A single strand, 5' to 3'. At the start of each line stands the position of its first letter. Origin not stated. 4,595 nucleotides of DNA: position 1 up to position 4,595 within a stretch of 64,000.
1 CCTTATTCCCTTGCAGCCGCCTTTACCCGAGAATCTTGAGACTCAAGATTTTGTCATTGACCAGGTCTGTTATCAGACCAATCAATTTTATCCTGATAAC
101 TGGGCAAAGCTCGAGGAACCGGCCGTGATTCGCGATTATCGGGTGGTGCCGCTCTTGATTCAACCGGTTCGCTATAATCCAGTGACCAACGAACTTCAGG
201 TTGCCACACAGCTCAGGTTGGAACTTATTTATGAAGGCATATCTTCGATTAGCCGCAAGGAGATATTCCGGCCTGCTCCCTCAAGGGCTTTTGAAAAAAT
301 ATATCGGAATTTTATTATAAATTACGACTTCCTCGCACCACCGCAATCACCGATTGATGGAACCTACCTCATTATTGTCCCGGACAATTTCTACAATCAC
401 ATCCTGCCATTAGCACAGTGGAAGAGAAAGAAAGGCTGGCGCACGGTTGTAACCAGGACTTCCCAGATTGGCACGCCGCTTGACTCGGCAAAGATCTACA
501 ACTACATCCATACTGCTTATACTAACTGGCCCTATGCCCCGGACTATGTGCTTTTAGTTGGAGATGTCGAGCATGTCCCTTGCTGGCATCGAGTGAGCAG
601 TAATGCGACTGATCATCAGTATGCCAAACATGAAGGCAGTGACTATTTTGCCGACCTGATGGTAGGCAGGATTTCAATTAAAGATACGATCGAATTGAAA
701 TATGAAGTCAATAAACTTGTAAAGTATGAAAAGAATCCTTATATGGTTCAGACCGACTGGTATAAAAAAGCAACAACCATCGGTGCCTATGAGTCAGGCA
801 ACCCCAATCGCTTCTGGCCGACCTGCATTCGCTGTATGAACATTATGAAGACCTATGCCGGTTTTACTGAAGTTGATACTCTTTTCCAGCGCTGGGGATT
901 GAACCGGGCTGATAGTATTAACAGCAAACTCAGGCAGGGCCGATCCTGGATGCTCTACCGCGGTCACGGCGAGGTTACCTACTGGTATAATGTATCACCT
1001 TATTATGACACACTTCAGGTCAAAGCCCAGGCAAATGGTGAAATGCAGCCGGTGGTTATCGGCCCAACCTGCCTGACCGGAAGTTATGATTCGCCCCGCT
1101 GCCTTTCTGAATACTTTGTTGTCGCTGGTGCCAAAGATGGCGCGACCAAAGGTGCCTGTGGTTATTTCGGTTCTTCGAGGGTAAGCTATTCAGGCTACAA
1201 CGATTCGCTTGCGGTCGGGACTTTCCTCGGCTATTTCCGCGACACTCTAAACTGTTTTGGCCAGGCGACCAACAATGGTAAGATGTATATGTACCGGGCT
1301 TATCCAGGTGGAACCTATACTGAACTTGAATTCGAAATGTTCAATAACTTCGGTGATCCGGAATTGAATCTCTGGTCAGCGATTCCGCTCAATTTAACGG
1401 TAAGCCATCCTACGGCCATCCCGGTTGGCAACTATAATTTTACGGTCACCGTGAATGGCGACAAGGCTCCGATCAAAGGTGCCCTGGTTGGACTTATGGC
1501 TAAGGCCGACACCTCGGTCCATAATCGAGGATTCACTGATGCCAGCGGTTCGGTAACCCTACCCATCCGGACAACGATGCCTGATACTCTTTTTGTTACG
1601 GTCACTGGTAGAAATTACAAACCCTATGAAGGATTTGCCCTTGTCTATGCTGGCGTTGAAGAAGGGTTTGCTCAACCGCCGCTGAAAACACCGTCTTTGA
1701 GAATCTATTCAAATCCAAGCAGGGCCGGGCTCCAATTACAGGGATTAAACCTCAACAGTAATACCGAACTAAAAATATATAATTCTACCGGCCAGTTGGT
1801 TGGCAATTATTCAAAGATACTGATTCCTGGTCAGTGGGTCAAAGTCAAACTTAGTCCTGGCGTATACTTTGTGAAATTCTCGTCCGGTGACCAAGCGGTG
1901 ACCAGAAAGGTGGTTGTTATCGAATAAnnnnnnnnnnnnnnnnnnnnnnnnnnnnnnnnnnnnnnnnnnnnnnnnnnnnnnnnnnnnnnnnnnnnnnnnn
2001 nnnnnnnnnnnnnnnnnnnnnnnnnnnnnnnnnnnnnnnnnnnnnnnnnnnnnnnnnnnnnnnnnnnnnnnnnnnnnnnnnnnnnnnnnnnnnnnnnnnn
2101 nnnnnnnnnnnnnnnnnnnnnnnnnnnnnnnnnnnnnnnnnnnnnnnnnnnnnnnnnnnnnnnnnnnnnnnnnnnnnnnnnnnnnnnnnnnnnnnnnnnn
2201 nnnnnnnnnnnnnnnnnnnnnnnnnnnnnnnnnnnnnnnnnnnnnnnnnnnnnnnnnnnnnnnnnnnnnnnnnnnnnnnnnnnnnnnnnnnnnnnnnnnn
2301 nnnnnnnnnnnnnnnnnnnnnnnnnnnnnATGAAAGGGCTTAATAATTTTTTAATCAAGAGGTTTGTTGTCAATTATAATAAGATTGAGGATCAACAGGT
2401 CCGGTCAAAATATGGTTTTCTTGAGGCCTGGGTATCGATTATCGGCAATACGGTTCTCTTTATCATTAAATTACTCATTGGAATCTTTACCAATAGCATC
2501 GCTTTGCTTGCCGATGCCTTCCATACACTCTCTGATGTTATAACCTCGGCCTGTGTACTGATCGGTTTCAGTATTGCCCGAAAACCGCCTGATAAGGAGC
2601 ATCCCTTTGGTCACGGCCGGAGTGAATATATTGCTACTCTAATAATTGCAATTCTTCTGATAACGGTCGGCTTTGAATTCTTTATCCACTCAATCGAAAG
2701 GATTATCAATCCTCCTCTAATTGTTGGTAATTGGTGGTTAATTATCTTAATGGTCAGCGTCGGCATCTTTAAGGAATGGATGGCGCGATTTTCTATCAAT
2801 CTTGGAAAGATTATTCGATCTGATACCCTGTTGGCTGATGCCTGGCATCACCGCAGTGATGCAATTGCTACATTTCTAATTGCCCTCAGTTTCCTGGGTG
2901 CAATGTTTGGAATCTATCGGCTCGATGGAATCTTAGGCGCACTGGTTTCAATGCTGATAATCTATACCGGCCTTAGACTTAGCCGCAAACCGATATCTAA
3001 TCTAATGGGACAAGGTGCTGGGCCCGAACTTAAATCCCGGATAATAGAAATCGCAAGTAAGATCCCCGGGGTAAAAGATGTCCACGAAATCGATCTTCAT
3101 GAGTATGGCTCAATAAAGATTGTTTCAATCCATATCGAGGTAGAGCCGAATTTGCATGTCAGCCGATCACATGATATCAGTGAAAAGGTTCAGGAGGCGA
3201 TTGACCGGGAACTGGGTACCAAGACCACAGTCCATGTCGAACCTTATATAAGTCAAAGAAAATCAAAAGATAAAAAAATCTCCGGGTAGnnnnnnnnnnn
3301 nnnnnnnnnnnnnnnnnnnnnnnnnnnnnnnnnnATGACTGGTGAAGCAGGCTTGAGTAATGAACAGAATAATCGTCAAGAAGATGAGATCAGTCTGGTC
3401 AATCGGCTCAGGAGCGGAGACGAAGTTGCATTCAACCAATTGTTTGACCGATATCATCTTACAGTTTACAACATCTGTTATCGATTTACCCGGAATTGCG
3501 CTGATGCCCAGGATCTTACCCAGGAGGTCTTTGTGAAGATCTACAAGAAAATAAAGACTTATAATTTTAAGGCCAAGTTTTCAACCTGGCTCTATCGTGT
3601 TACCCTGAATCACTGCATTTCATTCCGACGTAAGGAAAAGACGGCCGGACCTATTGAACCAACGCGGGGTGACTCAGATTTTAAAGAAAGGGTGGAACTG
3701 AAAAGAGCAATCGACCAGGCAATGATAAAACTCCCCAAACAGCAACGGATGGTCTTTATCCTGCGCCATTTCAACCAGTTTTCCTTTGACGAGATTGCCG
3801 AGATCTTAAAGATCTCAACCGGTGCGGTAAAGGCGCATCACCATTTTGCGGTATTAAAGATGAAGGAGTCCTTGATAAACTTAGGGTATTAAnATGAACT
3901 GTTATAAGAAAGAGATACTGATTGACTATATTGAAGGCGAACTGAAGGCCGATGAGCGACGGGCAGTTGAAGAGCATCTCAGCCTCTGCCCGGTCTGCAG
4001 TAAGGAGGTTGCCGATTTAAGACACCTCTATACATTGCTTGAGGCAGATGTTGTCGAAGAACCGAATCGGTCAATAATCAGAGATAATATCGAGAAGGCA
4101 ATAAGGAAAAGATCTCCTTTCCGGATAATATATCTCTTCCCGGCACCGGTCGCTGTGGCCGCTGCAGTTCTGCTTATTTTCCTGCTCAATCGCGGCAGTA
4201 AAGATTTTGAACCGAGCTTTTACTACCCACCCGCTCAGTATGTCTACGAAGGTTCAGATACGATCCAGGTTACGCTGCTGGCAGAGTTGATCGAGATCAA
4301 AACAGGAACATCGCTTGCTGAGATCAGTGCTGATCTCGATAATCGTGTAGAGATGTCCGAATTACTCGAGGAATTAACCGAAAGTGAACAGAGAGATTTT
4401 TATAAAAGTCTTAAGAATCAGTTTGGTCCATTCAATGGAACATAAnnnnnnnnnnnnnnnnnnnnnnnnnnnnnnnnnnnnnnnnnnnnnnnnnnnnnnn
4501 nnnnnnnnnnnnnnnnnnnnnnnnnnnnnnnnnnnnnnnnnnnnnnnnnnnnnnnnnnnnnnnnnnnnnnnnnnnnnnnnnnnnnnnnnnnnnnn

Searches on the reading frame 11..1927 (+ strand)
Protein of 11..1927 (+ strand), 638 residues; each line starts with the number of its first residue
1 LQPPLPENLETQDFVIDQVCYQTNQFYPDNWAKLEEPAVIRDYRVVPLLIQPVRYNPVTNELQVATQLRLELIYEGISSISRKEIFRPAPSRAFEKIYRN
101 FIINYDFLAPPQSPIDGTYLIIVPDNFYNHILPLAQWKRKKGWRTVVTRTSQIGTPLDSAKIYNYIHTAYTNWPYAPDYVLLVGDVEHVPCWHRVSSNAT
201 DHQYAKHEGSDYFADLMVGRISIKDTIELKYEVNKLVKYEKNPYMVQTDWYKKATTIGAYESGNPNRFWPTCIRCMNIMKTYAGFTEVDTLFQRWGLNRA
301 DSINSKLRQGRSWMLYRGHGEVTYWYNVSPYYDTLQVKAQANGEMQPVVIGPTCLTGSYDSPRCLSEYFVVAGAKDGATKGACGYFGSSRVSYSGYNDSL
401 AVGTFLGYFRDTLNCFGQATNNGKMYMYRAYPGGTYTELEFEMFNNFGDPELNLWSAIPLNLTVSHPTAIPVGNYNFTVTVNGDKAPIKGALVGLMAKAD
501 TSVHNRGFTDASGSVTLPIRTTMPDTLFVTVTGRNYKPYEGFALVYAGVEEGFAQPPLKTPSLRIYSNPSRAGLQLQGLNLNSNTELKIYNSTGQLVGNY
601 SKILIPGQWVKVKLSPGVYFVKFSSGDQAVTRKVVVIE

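Call 25: search_protein_families(library=pfam, proteins=[window:11-1927:+], max_evalue=0.00001)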
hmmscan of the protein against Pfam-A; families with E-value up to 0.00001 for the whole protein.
window:11-1927:+ (638 aa): 3 families
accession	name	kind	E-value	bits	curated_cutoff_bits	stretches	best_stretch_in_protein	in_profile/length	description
PF01364.23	Peptidase_C25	-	2.2e-56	192.1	23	1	119-454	1-374/374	Peptidase family C25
PF08126.16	Propeptide_C25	-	1.2e-12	47.9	22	1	7-86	105-186/205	Propeptide_C25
PF18962.6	Por_Secre_tail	-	2.1e-07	31.6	27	1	565-636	1-75/75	Secretion system C-terminal sorting domain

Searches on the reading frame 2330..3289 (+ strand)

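Call 25: search_protein_families(library=pfam, proteins=[window:2330-3289:+], max_evalue=0.00001)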
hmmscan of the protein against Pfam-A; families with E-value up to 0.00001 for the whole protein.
window:2330-3289:+ (319 aa): 2 families
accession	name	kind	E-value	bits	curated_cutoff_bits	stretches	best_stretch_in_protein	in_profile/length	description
PF01545.26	Cation_efflux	-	5e-49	167.2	26.6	1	34-226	2-198/198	Cation efflux family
PF16916.11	ZT_dimer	-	1.6e-18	66.9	26.7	1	233-306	4-78/78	Dimerisation domain of Zinc Transporter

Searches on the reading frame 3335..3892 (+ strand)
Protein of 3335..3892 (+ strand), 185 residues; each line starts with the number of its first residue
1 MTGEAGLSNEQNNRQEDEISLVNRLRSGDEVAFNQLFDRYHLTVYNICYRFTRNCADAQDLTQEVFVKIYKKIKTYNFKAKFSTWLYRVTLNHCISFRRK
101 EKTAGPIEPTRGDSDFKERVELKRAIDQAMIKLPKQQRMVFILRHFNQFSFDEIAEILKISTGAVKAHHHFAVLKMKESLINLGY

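Call 25: search_protein_families(library=pfam, proteins=[window:3335-3892:+], max_evalue=0.00001)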
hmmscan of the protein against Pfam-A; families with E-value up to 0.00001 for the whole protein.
window:3335-3892:+ (185 aa): 4 families
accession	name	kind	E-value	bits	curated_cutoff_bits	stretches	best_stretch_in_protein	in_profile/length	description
PF04542.20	Sigma70_r2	-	4.4e-19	68.5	24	1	36-102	1-69/71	Sigma-70 region 2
PF08281.18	Sigma70_r4_2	-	2.7e-15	56.2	25.7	1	124-176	2-54/54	Sigma-70, region 4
PF04545.22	Sigma70_r4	-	9.9e-11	41.4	24.1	1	129-178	1-50/50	Sigma-70, region 4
PF07638.17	Sigma70_ECF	-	7.9e-08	32.9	21.1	1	22-179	8-182/185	ECF sigma factor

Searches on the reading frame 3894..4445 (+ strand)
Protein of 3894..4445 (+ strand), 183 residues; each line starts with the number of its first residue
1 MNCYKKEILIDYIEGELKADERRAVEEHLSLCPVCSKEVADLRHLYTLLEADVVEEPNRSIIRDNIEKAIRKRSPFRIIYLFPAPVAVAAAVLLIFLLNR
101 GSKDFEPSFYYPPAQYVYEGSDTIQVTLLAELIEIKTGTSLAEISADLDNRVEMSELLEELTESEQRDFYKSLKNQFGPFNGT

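Call 25: search_protein_families(library=pfam, proteins=[window:3894-4445:+], max_evalue=0.00001)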
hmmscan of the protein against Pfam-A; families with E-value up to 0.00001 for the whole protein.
window:3894-4445:+ (183 aa): 1 family
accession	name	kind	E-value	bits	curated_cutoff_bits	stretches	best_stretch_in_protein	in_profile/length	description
PF13490.11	zf-HC2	-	1.7e-07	31.7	22.2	1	8-35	7-34/35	Putative zinc-finger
